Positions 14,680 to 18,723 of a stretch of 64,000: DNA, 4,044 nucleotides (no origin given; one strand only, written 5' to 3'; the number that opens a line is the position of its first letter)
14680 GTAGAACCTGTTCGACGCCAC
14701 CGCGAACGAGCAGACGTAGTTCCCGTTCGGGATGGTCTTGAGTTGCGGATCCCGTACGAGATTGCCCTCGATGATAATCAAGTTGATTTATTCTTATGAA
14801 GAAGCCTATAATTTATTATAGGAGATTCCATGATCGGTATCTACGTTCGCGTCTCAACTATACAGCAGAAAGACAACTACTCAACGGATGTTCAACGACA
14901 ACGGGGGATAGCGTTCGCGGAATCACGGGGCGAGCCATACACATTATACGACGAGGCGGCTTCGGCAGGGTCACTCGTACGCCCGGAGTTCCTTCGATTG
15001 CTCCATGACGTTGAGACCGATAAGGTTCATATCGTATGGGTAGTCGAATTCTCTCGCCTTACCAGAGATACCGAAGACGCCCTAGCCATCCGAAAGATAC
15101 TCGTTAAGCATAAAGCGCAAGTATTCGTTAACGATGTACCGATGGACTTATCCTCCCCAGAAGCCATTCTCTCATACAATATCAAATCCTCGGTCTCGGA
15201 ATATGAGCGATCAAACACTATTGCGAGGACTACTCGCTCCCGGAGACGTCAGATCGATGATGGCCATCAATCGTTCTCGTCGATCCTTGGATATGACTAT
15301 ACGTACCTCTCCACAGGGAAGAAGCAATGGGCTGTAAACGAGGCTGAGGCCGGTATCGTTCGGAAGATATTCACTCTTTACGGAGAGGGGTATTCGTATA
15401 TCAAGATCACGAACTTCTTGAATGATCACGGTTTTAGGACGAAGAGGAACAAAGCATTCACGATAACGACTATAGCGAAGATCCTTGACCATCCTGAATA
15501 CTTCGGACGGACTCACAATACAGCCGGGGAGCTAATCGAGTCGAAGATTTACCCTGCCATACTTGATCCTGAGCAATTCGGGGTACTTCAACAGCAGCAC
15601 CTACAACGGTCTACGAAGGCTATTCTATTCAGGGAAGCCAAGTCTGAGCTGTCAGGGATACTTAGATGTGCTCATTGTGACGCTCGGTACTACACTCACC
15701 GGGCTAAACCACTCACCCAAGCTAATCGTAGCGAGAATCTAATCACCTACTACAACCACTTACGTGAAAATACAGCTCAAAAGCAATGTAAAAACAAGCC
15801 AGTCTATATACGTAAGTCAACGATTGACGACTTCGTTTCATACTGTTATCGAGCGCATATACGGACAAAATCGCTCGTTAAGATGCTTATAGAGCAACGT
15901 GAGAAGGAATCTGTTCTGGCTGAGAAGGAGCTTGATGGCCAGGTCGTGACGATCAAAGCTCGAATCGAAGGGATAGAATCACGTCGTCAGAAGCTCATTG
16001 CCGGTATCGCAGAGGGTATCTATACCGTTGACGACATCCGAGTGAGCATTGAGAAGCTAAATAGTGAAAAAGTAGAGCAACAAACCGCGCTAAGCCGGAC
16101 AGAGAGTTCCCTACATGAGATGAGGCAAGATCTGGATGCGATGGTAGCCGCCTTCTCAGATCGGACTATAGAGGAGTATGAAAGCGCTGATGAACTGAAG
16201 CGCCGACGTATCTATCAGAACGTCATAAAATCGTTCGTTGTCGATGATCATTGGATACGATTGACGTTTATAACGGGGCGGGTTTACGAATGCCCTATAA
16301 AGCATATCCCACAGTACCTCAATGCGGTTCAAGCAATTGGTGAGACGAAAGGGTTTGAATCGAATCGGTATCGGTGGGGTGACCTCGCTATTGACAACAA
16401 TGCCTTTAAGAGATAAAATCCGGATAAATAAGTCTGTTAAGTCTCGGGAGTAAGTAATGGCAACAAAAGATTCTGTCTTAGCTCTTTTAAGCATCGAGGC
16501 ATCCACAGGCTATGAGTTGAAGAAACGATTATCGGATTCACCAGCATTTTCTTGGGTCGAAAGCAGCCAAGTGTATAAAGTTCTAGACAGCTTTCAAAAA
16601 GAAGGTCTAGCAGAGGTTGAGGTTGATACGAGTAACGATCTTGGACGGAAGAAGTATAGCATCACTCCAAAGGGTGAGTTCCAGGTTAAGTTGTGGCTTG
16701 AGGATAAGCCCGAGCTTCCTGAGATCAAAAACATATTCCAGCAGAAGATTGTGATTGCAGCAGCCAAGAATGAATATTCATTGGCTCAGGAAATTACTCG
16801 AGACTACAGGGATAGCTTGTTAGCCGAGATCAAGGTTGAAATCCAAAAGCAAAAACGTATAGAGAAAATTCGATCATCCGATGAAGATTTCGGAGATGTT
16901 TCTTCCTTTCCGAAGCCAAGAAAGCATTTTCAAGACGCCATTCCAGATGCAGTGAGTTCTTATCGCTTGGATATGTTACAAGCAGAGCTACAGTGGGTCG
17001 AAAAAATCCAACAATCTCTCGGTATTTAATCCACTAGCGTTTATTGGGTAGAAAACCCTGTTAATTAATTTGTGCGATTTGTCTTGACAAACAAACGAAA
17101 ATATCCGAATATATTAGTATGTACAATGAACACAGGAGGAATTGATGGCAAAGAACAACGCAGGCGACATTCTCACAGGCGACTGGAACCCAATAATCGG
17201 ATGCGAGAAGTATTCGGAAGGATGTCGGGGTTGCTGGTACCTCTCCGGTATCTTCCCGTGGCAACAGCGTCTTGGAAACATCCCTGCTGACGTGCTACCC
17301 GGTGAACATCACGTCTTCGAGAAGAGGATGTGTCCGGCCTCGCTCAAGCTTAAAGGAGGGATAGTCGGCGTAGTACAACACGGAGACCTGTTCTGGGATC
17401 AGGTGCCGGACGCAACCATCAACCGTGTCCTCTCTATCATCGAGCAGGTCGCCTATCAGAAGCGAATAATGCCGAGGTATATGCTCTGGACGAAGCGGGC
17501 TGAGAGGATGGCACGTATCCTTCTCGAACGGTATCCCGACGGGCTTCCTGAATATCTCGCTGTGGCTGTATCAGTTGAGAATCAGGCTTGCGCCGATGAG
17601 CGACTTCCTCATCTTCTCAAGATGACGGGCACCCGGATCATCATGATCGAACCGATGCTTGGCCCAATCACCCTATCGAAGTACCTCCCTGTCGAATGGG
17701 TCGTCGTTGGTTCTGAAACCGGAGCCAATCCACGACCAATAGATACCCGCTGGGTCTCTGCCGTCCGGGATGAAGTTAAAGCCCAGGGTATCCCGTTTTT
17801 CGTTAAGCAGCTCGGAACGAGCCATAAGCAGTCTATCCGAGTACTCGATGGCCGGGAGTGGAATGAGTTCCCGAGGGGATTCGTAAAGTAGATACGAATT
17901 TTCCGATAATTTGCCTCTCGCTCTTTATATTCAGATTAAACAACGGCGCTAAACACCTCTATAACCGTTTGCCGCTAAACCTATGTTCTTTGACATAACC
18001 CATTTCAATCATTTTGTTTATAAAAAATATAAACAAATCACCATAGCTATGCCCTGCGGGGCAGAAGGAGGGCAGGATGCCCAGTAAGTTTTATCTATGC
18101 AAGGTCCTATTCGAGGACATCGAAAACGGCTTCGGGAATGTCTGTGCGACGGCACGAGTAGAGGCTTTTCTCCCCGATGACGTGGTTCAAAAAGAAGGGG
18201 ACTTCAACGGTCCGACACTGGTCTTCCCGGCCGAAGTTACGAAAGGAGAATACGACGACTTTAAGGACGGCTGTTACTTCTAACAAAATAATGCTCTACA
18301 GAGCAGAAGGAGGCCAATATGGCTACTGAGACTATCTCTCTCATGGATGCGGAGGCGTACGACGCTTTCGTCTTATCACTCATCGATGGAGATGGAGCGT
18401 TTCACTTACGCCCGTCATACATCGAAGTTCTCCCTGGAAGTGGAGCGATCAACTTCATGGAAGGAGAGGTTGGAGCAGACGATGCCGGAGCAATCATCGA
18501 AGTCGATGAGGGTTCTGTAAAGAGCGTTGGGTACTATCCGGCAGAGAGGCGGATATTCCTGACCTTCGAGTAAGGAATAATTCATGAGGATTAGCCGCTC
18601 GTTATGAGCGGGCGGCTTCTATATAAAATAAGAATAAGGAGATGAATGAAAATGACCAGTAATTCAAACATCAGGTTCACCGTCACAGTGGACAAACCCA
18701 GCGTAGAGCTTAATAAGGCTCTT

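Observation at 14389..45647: Prophage inserted inside the 5-prime end of ssb by a large serine recombinase; removing it in silico rebuilds an intact SSB reading frame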

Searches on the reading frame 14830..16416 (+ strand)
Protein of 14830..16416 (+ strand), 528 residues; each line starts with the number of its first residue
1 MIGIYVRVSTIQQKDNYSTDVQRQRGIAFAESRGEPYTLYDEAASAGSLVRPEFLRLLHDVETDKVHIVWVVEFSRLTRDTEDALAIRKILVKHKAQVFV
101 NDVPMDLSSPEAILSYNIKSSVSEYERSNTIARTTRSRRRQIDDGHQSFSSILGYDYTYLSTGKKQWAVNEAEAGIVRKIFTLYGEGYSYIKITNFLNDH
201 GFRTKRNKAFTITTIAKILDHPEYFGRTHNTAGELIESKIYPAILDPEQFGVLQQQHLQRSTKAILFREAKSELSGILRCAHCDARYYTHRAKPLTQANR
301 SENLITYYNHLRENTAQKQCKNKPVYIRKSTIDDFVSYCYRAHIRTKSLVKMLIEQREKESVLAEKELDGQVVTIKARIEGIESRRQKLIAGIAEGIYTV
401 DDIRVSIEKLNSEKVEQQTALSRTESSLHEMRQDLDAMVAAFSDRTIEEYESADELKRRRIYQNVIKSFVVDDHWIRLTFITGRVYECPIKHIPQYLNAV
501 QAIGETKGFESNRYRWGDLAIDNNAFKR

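Call 8: search_protein_families(library=pfam, proteins=[window:14830-16416:+], max_evalue=0.01)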
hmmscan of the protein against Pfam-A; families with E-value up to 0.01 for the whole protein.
window:14830-16416:+ (528 aa): 3 families
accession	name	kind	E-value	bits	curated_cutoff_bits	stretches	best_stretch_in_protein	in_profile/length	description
PF00239.26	Resolvase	-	9e-22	78.2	23.3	1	4-145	3-143/145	Resolvase, N terminal domain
PF07508.19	Recombinase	-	5.2e-16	59.2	21.1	1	172-256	2-98/102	Recombinase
PF13408.12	Zn_ribbon_recom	-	3.5e-07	30.9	25.3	1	274-336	2-53/58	Recombinase zinc beta ribbon domain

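Call 19: find_homologous_proteins(query=window:14830-16416:+)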
Query window:14830-16416:+ (528 aa): 28 proteins with E <= 0.001 among 8000 candidates.
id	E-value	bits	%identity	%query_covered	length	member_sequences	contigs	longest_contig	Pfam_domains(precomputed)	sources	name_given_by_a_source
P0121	2.5e-190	652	57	98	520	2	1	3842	PF07508.20,PF00239.27,PF13408.13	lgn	-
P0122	1.9e-157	543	55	85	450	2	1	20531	PF07508.20,PF00239.27,PF13408.13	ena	-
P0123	1.8e-128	448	43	95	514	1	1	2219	PF07508.20,PF00239.27,PF13408.13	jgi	jgi:site-specific DNA recombinase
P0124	2.2e-119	418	43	94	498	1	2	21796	PF07508.20,PF00239.27,PF13408.13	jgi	jgi:site-specific DNA recombinase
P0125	3.5e-113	397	40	94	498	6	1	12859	PF07508.20,PF00239.27,PF13408.13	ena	-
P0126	6.9e-87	310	35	92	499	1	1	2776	PF07508.20,PF00239.27,PF13408.13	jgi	-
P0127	4.6e-71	258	33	93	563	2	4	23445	PF07508.20,PF00239.27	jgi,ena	-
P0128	7.3e-27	112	30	54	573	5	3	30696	PF07508.20,PF00239.27,PF13408.13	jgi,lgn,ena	-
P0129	1.6e-17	82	29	53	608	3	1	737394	PF07508.20,PF00239.27,PF13408.13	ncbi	-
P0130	4.4e-16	77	29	54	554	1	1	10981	PF07508.20,PF00239.27,PF13408.13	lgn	-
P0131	1.5e-14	72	24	89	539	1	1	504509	PF07508.20,PF00239.27,PF13408.13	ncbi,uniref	ncbi:recombinase family protein [Rossellomorea aquimaris]|uniref:recombinase family protein n=1 Tax=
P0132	1.8e-13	68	29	53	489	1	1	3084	PF07508.20,PF00239.27,PF13408.13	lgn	-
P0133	2.3e-13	68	29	53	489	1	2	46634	PF07508.20,PF00239.27,PF13408.13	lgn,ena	-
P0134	4.7e-13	67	28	53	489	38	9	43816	PF07508.20,PF00239.27,PF13408.13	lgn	-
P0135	2.8e-12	64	28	53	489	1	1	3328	PF07508.20,PF00239.27,PF13408.13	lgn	-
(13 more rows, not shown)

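Call 22: find_encoding_contigs(protein=P0121, flank=4000, max_places=3)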
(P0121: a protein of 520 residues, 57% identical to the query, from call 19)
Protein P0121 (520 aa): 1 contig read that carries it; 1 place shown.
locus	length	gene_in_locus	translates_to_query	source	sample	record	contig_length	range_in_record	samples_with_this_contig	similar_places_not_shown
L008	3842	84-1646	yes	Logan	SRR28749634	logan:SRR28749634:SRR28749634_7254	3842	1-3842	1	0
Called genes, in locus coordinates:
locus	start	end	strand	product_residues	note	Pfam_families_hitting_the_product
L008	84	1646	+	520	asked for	PF00239:Resolvase, PF07508:Recombinase, PF13408:Zn_ribbon_recom (weak)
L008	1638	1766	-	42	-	-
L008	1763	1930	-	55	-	-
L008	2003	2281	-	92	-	-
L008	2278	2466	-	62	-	-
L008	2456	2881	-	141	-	PF13392:HNH_3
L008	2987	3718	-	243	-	PF00149:Metallophos (weak)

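Call 23: find_encoding_contigs(protein=P0122, flank=10000, max_places=3)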
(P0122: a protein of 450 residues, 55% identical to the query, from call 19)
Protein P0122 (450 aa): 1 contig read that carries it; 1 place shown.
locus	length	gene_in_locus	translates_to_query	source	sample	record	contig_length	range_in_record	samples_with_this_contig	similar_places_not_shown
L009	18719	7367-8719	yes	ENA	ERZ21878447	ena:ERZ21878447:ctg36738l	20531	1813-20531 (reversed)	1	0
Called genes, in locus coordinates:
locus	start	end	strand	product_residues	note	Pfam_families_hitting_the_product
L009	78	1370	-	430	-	PF03412:Peptidase_C39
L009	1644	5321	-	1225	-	PF00009:GTP_EFTU, PF03144:GTP_EFTU_D2, PF22042:EF-G_D2, PF14492:EFG_III, PF03764:EFG_IV, PF00679:EFG_C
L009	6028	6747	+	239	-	PF09339:HTH_IclR (weak), PF01614:IclR_C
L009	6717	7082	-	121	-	PF00436:SSB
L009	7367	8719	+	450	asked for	PF00239:Resolvase, PF07508:Recombinase, PF13408:Zn_ribbon_recom (weak)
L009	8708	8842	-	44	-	-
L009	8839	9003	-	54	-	-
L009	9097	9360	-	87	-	-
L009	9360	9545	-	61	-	-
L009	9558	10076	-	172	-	-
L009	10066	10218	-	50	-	PF01541:GIY-YIG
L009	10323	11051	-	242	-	PF00149:Metallophos (weak)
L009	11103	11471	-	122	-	-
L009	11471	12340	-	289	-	-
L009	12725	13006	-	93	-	-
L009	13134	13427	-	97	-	-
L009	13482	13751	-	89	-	-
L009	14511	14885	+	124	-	PF01844:HNH (weak)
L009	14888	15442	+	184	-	-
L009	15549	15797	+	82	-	-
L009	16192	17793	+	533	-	PF03354:TerL_ATPase, PF20441:TerL_nuclease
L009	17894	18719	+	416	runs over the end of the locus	PF04860:Phage_portal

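Call 24: find_encoding_contigs(protein=P0124, flank=10000, max_places=3)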
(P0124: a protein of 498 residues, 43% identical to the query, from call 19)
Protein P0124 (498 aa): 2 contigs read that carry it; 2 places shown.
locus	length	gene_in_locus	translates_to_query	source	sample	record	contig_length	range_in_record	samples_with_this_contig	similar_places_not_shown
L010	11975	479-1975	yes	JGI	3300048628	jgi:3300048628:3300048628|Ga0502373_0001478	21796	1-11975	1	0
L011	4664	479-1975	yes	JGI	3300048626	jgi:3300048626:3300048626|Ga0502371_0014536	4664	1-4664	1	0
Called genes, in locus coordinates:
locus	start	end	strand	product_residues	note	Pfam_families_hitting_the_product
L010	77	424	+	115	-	-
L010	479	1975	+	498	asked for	PF00239:Resolvase, PF07508:Recombinase, PF13408:Zn_ribbon_recom (weak)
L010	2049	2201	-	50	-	-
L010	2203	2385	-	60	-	-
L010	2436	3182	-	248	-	PF00149:Metallophos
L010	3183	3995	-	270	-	-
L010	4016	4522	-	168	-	-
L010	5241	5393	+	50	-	-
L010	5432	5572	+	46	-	-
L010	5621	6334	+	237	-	PF01541:GIY-YIG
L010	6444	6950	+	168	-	PF05119:Terminase_4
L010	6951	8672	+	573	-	PF03354:TerL_ATPase, PF20441:TerL_nuclease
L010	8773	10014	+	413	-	PF04860:Phage_portal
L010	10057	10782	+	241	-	PF04586:Peptidase_S78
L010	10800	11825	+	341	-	PF05065:Phage_capsid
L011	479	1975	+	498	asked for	PF00239:Resolvase, PF07508:Recombinase, PF13408:Zn_ribbon_recom (weak)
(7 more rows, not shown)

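Call 25: find_encoding_contigs(protein=P0125, flank=10000, max_places=3)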
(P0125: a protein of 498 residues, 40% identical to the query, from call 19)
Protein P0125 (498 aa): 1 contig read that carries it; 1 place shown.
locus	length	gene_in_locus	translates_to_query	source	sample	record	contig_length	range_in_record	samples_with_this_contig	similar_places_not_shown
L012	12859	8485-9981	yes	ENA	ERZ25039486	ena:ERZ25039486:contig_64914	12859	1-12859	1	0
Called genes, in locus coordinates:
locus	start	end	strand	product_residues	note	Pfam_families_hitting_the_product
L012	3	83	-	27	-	?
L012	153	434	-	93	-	PF00455:DeoRC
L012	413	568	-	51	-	PF00455:DeoRC (weak)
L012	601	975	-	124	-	PF08220:HTH_DeoR, PF00455:DeoRC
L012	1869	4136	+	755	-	PF00989:PAS, PF08448:PAS_4 (weak), PF13188:PAS_8 (weak), PF13426:PAS_9 (weak), PF08447:PAS_3, PF00512:HisKA (weak), PF02518:HATPase_c, PF00072:Response_reg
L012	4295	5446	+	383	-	PF07719:TPR_2 (faint), PF13174:TPR_6 (faint), PF13432:TPR_16 (weak)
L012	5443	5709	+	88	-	-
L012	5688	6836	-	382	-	PF01063:Aminotran_4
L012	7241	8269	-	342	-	-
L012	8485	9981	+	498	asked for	PF00239:Resolvase, PF07508:Recombinase, PF13408:Zn_ribbon_recom (weak)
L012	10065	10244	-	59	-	PF00583:Acetyltransf_1, PF13508:Acetyltransf_7, PF13673:Acetyltransf_10 (weak)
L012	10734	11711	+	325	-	PF18755:RAMA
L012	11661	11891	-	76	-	-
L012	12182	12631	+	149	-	-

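Call 59: find_related_loci(query=window:14830-16416:+, collection=viral_contigs, flank=3000)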
Query window:14830-16416:+ (528 aa) in viral_contigs; peptide patterns used: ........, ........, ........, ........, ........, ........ (x = any residue, [..] = any of these).
4 stretches matched a pattern, but none encodes a relative of the query by tblastn (E <= 1e-3).

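Call 62: find_related_loci(query=A2, collection=viral_contigs, flank=3000)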
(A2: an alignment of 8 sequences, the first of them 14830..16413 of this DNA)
Query A2 (528 aa) in viral_contigs; peptide patterns used: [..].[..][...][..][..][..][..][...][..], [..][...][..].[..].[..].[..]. (x = any residue, [..] = any of these).
55 stretches matched a pattern, but none encodes a relative of the query by tblastn (E <= 1e-3).

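Call 70: find_encoding_contigs(protein=P0123, flank=3000, max_places=2)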
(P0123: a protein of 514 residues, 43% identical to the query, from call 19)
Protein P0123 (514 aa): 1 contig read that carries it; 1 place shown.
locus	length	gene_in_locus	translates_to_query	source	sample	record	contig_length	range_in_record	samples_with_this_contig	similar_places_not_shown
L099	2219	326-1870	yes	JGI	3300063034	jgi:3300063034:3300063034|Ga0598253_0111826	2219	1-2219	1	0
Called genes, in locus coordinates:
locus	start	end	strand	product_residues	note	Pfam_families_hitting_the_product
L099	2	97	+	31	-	?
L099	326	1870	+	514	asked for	PF00239:Resolvase, PF07508:Recombinase, PF13408:Zn_ribbon_recom (weak)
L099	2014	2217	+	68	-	?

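Call 71: find_encoding_contigs(protein=P0126, flank=3000, max_places=2)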
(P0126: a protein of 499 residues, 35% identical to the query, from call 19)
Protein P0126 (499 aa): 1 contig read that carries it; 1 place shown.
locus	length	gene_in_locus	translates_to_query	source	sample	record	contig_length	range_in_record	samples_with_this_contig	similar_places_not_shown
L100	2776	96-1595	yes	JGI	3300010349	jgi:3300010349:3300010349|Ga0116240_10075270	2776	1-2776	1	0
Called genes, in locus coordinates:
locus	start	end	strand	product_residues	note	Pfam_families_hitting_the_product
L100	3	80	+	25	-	?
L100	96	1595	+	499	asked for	PF00239:Resolvase, PF07508:Recombinase, PF13408:Zn_ribbon_recom (weak)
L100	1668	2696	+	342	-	PF13651:EcoRI_methylase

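Call 72: find_encoding_contigs(protein=P0127, flank=6000, max_places=3)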
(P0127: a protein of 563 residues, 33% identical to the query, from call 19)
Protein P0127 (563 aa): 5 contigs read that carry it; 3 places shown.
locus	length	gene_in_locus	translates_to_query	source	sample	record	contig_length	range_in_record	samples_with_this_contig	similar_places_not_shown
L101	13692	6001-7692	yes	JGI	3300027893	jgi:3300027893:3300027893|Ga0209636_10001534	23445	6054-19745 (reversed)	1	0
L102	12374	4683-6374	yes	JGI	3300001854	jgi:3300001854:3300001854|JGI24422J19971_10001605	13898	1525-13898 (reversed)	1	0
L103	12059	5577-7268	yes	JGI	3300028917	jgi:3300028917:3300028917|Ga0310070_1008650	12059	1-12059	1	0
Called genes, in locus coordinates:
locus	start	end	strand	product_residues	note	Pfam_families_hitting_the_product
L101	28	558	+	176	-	PF00881:Nitroreductase, PF14512:TM1586_NiRdase (weak)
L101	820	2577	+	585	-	PF00004:AAA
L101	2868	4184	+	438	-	PF00349:Hexokinase_1, PF03727:Hexokinase_2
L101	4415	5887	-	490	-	PF01336:tRNA_anti-codon, PF00152:tRNA-synt_2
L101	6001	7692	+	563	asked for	PF00239:Resolvase, PF07508:Recombinase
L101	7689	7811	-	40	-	-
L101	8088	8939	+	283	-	PF01209:Ubie_methyltran, PF13489:Methyltransf_23, PF01135:PCMT, PF01728:FtsJ, PF13847:Methyltransf_31, PF08241:Methyltransf_11, PF08242:Methyltransf_12, PF13649:Methyltransf_25, +3 more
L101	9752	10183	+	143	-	PF00254:FKBP_C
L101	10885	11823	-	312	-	PF01145:Band_7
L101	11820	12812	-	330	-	PF01145:Band_7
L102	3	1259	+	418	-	?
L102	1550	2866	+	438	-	PF00349:Hexokinase_1, PF03727:Hexokinase_2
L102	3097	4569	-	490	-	PF01336:tRNA_anti-codon, PF00152:tRNA-synt_2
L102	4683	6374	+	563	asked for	PF00239:Resolvase, PF07508:Recombinase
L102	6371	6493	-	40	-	-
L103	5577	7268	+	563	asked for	PF00239:Resolvase, PF07508:Recombinase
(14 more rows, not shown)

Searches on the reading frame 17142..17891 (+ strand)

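Call 8: search_protein_families(library=pfam, proteins=[window:17142-17891:+], max_evalue=0.01)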
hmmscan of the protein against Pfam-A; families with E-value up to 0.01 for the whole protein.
window:17142-17891:+ (249 aa): 1 family
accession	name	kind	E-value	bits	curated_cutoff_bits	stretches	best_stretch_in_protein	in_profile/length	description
PF07505.17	DUF5131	-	5.2e-42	144.5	28.9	1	15-244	11-243/243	Protein of unknown function (DUF5131)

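Call 65: search_protein_families(library=padloc, proteins=[window:17142-17891:+], max_evalue=0.01)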
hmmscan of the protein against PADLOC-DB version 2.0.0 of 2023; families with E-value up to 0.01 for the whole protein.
window:17142-17891:+ (249 aa): 2 families
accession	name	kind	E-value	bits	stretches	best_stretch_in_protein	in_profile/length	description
PDLC04639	PDC-M41B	-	1.4e-37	127.3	1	14-245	12-234/241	-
PDLC04569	PDC-M30B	-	6e-37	125.5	1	14-245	12-234/241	-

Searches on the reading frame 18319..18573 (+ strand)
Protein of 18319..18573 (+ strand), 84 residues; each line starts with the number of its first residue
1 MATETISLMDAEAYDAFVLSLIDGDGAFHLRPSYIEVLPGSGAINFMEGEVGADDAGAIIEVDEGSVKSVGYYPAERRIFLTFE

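Call 33: search_protein_families(library=phrogs, proteins=[window:18319-18573:+], max_evalue=0.001)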
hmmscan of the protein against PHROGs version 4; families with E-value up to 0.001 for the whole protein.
window:18319-18573:+ (84 aa): 0 families
